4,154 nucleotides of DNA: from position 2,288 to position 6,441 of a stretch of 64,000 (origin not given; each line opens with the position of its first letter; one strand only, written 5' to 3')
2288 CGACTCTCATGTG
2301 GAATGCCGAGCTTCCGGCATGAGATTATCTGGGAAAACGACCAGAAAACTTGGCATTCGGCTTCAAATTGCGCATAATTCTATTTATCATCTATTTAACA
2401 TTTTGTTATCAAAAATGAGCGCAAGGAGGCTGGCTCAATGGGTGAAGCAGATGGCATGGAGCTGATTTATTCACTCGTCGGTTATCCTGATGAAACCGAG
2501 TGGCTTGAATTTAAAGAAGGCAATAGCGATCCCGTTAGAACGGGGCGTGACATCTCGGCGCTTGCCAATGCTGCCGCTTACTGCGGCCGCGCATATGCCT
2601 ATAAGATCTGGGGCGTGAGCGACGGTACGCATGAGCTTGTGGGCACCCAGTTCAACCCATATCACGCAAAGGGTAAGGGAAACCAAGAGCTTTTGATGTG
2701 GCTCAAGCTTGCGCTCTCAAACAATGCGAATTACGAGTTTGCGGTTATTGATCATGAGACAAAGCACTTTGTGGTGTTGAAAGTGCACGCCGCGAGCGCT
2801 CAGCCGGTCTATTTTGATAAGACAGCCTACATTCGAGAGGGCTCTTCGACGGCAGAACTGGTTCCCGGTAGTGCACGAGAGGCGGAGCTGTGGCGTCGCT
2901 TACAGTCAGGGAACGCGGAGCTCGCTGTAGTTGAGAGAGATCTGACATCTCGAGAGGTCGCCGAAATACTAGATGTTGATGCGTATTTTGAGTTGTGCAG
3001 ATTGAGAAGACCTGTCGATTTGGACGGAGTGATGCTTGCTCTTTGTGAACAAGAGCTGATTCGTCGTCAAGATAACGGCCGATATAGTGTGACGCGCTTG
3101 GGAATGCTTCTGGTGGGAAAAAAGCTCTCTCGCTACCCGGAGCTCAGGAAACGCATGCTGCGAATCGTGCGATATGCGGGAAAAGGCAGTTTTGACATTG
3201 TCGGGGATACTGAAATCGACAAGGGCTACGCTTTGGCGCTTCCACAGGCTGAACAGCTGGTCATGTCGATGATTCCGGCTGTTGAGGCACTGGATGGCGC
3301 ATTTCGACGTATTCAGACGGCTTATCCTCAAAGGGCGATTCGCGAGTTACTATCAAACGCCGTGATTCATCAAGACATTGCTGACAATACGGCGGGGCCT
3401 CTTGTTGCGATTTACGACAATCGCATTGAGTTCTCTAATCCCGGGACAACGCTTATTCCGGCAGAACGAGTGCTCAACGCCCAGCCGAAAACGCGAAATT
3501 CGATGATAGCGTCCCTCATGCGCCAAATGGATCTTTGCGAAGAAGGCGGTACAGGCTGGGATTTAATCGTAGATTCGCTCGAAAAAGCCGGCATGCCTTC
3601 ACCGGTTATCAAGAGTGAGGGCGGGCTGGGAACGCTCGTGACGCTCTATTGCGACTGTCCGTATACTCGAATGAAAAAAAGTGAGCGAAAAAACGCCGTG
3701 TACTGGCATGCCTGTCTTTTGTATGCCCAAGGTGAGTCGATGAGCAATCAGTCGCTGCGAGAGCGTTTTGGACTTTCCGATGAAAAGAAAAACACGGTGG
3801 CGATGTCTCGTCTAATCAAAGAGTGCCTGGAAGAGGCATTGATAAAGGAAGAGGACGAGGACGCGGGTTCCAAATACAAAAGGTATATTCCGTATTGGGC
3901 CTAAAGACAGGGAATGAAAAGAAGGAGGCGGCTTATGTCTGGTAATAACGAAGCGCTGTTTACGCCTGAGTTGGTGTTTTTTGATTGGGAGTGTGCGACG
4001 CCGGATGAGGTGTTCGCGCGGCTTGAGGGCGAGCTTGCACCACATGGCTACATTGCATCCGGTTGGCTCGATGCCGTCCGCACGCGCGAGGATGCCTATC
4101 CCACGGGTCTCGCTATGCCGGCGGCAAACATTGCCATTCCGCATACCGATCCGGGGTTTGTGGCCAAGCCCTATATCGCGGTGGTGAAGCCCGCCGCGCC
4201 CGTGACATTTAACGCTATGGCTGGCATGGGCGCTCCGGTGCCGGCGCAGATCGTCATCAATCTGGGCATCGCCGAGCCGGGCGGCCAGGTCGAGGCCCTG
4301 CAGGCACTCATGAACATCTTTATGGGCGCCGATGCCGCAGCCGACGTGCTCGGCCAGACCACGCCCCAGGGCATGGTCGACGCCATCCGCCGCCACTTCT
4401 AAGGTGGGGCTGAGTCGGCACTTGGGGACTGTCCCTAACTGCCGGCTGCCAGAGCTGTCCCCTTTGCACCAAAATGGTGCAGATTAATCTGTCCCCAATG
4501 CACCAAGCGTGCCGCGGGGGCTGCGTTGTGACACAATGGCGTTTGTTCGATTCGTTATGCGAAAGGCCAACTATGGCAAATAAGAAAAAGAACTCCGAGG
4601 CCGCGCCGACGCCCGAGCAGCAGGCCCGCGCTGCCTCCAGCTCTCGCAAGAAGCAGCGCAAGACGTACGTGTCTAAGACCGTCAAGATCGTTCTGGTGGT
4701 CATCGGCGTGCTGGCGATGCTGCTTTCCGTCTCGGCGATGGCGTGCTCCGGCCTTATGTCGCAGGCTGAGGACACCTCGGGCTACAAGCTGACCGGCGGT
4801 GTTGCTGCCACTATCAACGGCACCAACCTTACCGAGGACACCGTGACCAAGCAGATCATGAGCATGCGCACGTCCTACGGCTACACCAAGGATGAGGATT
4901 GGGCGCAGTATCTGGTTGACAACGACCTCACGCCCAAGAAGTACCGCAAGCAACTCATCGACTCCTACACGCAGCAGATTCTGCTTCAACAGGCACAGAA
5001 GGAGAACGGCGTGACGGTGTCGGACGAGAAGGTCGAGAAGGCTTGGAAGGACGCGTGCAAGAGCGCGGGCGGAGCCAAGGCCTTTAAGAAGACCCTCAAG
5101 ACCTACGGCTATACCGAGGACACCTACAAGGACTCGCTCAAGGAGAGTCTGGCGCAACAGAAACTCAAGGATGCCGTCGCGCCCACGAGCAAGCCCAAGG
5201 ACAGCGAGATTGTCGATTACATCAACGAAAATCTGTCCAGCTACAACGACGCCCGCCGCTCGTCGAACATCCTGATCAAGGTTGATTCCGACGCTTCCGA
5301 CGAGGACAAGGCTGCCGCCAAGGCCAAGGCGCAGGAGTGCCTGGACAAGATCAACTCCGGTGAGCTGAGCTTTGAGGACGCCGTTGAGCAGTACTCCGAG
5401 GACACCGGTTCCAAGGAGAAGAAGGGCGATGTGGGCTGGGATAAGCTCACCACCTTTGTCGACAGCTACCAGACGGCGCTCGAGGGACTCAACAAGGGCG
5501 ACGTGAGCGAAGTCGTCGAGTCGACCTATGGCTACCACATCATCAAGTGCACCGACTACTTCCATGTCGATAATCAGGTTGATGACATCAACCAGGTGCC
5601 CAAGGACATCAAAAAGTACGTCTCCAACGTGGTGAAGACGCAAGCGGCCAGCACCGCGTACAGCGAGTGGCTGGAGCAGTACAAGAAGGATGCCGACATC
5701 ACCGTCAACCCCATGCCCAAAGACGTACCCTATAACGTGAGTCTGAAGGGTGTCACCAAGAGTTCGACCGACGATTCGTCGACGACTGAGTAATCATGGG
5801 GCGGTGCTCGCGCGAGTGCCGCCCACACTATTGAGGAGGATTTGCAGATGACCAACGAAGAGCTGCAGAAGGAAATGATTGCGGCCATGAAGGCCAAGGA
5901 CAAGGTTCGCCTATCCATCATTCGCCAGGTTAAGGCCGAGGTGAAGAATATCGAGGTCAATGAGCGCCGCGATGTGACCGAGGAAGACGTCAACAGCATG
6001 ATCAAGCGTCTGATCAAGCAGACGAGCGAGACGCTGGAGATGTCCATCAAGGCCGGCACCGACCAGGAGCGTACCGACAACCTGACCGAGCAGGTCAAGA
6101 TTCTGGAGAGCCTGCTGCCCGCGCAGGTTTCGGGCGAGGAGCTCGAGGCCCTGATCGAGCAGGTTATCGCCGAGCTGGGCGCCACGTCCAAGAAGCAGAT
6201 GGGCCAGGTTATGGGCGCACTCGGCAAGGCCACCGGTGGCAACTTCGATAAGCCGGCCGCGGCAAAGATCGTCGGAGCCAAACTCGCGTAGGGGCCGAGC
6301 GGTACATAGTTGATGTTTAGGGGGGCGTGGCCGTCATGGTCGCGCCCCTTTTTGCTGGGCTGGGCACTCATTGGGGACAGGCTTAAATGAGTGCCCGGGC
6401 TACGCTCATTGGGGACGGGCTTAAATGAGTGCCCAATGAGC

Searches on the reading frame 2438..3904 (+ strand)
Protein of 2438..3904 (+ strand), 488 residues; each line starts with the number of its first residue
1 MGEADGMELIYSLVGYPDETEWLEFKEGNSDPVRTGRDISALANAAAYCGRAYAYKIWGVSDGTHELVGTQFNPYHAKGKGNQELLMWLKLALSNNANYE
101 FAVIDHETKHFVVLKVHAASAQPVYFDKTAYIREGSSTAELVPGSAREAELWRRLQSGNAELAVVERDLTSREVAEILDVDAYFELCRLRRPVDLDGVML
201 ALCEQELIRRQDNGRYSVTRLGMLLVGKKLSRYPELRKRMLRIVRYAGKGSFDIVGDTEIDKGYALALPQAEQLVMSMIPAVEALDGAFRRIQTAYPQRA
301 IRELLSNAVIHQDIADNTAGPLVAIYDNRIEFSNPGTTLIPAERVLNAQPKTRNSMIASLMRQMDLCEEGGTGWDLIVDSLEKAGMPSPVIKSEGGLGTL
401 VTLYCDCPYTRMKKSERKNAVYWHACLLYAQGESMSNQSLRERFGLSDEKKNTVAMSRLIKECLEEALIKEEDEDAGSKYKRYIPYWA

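Call 54: search_protein_families(library=pfam, proteins=[window:2438-3904:+], max_evalue=0.00001)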
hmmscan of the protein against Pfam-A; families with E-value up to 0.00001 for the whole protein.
window:2438-3904:+ (488 aa): 2 families
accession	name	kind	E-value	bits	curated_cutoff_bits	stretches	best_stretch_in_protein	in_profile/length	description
PF13749.12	HATPase_c_4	-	6.2e-17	61.8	26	1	322-395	5-82/89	Putative ATP-dependent DNA helicase recG C-terminal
PF04326.19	SLFN_AlbA_2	-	4e-12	47.1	25.3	1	19-140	1-116/118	Schlafen, AlbA_2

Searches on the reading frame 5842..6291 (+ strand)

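Call 43: search_protein_families(library=pfam, proteins=[window:5842-6291:+], max_evalue=0.00001)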
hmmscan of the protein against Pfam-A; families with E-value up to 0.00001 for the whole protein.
window:5842-6291:+ (149 aa): 1 family
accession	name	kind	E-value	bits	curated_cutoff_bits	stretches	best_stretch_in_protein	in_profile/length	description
PF09424.15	YqeY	-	2.1e-33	115.9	27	1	6-148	2-143/143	Yqey-like protein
